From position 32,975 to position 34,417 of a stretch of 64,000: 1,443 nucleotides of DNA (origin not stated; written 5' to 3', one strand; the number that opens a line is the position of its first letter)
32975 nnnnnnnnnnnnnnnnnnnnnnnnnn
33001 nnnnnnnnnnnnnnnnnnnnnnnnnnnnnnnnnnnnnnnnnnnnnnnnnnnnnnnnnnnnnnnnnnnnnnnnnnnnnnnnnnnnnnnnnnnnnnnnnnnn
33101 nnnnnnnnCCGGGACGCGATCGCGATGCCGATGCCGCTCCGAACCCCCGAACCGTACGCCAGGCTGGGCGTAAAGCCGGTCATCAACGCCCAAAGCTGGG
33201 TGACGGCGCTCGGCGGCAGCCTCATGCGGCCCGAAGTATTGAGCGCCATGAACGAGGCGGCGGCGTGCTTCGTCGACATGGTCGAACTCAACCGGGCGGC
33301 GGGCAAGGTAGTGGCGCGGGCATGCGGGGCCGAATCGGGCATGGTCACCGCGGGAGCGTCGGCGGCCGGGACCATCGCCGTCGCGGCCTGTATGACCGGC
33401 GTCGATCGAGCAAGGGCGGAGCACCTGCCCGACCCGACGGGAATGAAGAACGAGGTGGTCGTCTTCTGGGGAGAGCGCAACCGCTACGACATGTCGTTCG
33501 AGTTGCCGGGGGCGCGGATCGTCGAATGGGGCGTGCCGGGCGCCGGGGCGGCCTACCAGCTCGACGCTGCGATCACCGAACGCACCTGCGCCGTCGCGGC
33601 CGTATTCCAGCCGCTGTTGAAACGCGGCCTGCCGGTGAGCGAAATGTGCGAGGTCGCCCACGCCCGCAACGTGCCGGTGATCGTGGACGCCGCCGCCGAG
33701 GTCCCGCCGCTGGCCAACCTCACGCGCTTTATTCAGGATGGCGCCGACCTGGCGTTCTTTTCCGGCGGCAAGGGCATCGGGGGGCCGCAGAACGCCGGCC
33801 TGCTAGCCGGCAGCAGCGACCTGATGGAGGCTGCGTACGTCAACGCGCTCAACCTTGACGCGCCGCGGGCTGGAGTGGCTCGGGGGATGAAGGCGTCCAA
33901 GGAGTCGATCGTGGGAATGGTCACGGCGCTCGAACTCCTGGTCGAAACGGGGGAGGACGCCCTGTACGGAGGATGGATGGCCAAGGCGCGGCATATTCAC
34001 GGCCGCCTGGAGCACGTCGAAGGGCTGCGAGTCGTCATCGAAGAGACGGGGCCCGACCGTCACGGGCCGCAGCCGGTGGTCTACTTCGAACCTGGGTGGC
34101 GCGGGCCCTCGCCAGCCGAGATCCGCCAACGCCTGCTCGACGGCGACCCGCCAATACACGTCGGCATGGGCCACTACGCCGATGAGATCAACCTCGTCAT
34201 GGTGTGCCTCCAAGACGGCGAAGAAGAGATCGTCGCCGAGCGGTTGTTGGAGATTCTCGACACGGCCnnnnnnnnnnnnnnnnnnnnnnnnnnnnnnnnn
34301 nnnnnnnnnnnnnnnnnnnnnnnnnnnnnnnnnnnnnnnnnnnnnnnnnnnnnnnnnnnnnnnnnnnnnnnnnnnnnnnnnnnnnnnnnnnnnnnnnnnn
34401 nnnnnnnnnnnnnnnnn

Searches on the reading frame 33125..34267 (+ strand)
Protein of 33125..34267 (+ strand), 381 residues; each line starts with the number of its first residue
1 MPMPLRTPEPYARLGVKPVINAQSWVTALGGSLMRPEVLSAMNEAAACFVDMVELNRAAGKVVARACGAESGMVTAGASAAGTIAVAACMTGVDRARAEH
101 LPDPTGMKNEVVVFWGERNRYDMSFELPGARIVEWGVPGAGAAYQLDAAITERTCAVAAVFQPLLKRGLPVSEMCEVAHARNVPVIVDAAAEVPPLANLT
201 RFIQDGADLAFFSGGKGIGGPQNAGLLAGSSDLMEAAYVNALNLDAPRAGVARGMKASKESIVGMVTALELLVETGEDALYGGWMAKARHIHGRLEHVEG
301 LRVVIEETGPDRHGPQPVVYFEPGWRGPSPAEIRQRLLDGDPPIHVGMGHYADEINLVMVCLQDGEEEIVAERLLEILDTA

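Call 20: search_protein_families(library=pfam, proteins=[window:33125-34267:+], max_evalue=0.00001)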
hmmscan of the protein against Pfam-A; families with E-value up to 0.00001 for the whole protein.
window:33125-34267:+ (381 aa): 0 families

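Call 21: search_protein_families(library=ncbifam, proteins=[window:33125-34267:+], max_evalue=0.00001)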
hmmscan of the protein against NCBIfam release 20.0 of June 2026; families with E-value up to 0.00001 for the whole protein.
window:33125-34267:+ (381 aa): 3 families
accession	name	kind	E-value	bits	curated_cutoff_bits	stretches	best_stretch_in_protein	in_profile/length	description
TIGR01437.1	selA_rel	subfamily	1.8e-53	181.8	385.3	1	11-377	2-362/363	DgaE family pyridoxal phosphate-dependent ammonia lyase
NF047797.1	glminPNH3LysDgaE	equivalog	1e-50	172.8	600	1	11-379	4-363/367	D-glucosaminate-6-phosphate ammonia lyase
TIGR00474.1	selA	equivalog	3.3e-08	32.8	267.9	1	15-241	72-312/455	L-seryl-tRNA(Sec) selenium transferase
